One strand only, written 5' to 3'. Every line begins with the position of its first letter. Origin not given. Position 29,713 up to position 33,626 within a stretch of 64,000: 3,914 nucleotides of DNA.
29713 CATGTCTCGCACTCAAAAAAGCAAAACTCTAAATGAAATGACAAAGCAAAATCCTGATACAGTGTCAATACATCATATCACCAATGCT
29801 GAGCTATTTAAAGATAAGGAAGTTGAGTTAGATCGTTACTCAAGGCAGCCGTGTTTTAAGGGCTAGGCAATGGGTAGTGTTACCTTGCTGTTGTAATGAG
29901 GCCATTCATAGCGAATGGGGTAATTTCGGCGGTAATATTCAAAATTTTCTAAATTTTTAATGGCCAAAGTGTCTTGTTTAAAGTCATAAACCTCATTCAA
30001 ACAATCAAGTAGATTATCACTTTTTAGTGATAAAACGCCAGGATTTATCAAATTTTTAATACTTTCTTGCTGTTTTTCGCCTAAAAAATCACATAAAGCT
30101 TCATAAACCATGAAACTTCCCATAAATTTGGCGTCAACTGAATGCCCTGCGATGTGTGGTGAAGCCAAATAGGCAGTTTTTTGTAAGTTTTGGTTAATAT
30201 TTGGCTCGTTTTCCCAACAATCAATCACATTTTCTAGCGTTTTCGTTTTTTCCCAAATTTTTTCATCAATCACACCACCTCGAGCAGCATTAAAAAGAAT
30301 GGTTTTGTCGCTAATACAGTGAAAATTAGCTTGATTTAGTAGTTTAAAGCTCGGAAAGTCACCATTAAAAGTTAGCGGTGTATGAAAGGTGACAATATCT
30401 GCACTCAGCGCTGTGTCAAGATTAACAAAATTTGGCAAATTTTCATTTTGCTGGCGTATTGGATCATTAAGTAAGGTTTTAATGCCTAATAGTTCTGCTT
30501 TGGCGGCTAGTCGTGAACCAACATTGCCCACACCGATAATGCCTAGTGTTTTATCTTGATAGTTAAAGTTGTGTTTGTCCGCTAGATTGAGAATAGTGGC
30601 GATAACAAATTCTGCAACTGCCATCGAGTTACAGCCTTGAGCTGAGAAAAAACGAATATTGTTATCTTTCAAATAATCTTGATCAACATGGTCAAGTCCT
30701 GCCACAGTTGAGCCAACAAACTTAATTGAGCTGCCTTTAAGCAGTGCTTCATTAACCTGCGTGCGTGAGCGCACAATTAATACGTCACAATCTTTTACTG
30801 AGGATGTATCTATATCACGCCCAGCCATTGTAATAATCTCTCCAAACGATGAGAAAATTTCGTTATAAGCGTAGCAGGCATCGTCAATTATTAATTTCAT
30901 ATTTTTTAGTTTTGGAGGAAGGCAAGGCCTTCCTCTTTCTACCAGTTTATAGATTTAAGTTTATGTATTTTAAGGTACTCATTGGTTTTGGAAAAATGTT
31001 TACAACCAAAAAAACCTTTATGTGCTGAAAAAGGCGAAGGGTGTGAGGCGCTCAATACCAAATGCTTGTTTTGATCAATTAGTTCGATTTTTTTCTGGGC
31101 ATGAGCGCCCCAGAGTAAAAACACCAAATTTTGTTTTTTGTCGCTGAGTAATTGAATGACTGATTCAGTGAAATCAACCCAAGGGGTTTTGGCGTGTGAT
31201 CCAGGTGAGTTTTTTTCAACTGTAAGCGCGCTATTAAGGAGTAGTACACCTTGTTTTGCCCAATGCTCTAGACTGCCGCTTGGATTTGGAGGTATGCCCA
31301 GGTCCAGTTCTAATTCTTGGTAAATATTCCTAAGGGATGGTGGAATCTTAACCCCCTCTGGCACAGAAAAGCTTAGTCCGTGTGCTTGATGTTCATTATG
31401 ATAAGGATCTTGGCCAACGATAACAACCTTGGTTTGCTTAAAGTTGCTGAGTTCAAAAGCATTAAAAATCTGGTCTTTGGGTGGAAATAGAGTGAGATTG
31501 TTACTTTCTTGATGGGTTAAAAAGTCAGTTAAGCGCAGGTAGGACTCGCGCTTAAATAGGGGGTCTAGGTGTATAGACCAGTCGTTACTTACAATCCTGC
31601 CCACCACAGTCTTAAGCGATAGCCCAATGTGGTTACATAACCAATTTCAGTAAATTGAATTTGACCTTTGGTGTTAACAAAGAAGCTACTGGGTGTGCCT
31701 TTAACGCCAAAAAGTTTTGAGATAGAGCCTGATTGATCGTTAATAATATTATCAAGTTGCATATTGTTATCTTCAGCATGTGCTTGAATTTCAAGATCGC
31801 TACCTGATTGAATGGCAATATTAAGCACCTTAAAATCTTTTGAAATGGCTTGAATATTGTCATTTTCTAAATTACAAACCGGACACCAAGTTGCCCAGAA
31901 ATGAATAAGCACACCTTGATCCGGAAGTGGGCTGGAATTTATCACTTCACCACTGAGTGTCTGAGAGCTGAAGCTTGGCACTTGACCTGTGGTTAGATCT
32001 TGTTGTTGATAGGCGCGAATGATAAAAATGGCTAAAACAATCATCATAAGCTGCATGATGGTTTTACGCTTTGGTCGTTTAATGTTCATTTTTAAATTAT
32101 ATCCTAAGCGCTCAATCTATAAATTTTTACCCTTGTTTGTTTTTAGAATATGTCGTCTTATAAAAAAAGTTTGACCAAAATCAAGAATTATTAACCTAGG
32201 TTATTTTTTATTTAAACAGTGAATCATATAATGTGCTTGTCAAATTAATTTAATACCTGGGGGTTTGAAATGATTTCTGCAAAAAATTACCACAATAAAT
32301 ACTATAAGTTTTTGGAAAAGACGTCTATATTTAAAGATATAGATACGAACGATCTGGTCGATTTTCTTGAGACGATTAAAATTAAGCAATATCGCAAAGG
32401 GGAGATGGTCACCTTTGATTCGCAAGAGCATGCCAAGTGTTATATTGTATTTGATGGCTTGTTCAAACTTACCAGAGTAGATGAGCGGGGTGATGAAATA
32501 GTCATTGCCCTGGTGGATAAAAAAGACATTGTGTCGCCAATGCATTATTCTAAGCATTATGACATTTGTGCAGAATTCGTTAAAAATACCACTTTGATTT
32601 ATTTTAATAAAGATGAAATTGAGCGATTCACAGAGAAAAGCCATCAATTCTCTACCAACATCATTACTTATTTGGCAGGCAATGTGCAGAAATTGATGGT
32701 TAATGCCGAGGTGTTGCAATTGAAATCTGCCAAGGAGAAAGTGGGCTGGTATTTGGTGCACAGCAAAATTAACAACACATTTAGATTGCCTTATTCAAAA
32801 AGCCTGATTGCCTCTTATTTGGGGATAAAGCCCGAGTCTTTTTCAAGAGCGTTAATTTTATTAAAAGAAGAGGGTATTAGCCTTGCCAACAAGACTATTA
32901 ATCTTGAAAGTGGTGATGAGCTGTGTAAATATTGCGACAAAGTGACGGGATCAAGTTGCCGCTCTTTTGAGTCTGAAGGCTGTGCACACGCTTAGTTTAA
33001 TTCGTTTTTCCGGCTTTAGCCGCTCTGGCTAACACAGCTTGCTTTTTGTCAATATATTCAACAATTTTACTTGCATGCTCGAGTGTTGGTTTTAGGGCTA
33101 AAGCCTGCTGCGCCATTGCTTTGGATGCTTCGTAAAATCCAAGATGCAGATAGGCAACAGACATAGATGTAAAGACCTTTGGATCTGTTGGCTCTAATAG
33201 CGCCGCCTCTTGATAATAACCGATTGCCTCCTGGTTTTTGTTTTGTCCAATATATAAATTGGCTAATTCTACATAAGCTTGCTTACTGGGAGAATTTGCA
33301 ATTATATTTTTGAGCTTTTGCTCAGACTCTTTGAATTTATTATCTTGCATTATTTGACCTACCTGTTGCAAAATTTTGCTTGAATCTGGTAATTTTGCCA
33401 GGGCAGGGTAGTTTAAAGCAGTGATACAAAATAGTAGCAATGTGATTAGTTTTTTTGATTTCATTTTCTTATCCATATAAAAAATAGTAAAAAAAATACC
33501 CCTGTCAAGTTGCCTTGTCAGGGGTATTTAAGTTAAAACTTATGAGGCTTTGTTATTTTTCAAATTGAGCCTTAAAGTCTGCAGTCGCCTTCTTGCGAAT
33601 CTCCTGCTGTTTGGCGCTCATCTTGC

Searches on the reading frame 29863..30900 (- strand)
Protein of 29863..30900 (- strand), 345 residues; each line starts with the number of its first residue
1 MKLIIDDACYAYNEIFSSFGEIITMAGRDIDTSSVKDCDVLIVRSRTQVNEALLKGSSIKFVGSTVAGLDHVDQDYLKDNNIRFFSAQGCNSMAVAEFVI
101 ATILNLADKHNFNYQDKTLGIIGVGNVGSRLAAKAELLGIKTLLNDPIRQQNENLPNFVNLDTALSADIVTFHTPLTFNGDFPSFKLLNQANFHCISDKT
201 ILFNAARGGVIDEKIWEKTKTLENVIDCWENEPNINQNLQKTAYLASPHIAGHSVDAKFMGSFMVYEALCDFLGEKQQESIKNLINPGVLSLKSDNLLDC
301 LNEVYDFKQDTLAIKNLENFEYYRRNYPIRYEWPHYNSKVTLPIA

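Call 7: search_protein_families(library=pfam, proteins=[window:29863-30900:-])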
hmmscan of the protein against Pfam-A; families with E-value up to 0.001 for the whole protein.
window:29863-30900:- (345 aa): 3 families
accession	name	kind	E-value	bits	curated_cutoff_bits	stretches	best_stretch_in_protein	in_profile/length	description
PF02826.25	2-Hacid_dh_C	-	1.2e-20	74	25.1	1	112-251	32-178/178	D-isomer specific 2-hydroxyacid dehydrogenase, NAD binding domain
PF00389.36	2-Hacid_dh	-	2.6e-16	60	24.6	1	32-276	34-127/134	D-isomer specific 2-hydroxyacid dehydrogenase, catalytic domain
PF11890.14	DUF3410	-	0.00082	19.6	31.4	0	294-336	18-64/81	Domain of unknown function (DUF3410)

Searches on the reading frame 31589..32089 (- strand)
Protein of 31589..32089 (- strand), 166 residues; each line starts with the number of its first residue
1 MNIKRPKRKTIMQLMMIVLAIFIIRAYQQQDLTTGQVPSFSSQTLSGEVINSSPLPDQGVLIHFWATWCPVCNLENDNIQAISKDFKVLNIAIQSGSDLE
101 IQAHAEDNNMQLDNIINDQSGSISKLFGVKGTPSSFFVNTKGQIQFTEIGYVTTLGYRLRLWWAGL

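Call 12: search_protein_families(library=pfam, max_evalue=1, proteins=[window:31589-32089:-])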
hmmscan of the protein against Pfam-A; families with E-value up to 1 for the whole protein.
window:31589-32089:- (166 aa): 7 families
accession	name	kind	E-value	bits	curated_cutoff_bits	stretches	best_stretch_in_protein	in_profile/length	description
PF00578.27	AhpC-TSA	-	1e-13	51.7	26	1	36-146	4-123/124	AhpC/TSA family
PF08534.16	Redoxin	-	7e-12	45.8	26.6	1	36-152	5-136/148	Redoxin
PF13098.12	Thioredoxin_2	-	3.5e-07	30.9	27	1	59-153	7-96/104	Thioredoxin-like domain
PF00085.26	Thioredoxin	-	1.2e-05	25.6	23.5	1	56-92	17-52/103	Thioredoxin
PF13905.12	Thioredoxin_8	-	0.00024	21.8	27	1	60-144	4-94/94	Thioredoxin-like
PF13899.12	Thioredoxin_7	-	0.23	12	27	0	60-98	20-65/83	Thioredoxin-like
PF23473.1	LysM3_LYK4_5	-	0.79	10.3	29.3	0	76-95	10-29/48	LYK4/5 LysM3 domain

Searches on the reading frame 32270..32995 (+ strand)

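Call 12: search_protein_families(library=pfam, max_evalue=1, proteins=[window:32270-32995:+])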
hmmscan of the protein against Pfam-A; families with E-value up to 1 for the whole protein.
window:32270-32995:+ (241 aa): 3 families
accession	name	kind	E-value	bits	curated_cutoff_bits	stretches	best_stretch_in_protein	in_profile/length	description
PF13545.12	HTH_Crp_2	-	3.5e-07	30.5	27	1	168-218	16-67/70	Crp-like helix-turn-helix domain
PF00027.35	cNMP_binding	-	7.4e-07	29.5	27.5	1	39-123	2-88/89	Cyclic nucleotide-binding domain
PF10865.14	DUF2703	-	0.13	12.8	23.6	1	186-238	50-106/120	Domain of unknown function (DUF2703)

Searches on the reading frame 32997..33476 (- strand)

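Call 12: search_protein_families(library=pfam, max_evalue=1, proteins=[window:32997-33476:-])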
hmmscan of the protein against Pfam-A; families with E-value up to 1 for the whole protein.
window:32997-33476:- (159 aa): 17 families
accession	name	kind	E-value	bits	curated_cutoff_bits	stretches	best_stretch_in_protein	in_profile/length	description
PF07719.23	TPR_2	-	5.2e-10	39.1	27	2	67-98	3-34/34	Tetratricopeptide repeat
PF13181.12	TPR_8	-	1.6e-07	31.4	25.7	2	66-97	2-33/34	Tetratricopeptide repeat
PF14559.12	TPR_19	-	2.2e-07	31.5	25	2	43-101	2-61/68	Tetratricopeptide repeat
PF13431.12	TPR_17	-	3.1e-06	27.5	24.4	1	87-113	1-27/34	Tetratricopeptide repeat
PF00515.34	TPR_1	-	5.6e-06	26.4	27.8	1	67-98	3-34/34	Tetratricopeptide repeat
PF13176.12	TPR_7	-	1e-05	25.6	27.9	1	67-99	1-35/36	Tetratricopeptide repeat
PF13432.12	TPR_16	-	3.1e-05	24.8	32.7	1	45-92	10-58/65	Tetratricopeptide repeat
PF13374.12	TPR_10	-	0.00012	22.4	27.5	1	67-91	4-28/42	Tetratricopeptide repeat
PF13428.12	TPR_14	-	0.00022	22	23.5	1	66-101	2-37/44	Tetratricopeptide repeat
PF13371.12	TPR_9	-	0.00026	21.4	35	1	72-139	2-69/73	Tetratricopeptide repeat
PF13424.12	TPR_12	-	0.00029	21.4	30.1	1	67-91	47-71/77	Tetratricopeptide repeat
PF13414.12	TPR_11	-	0.00049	20.2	26.8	1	73-113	2-42/42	TPR repeat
PF25058.1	ARM_TT21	-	0.015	15.7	27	1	27-92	21-84/155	Tetratricopeptide repeat protein 21 ARM repeat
PF13786.12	DUF4179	-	0.023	15.6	30.1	1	4-61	3-65/94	Domain of unknown function (DUF4179)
PF11846.14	Wzy_C_2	-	0.023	15.1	28.5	1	44-94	124-175/191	Virulence factor membrane-bound polymerase, C-terminal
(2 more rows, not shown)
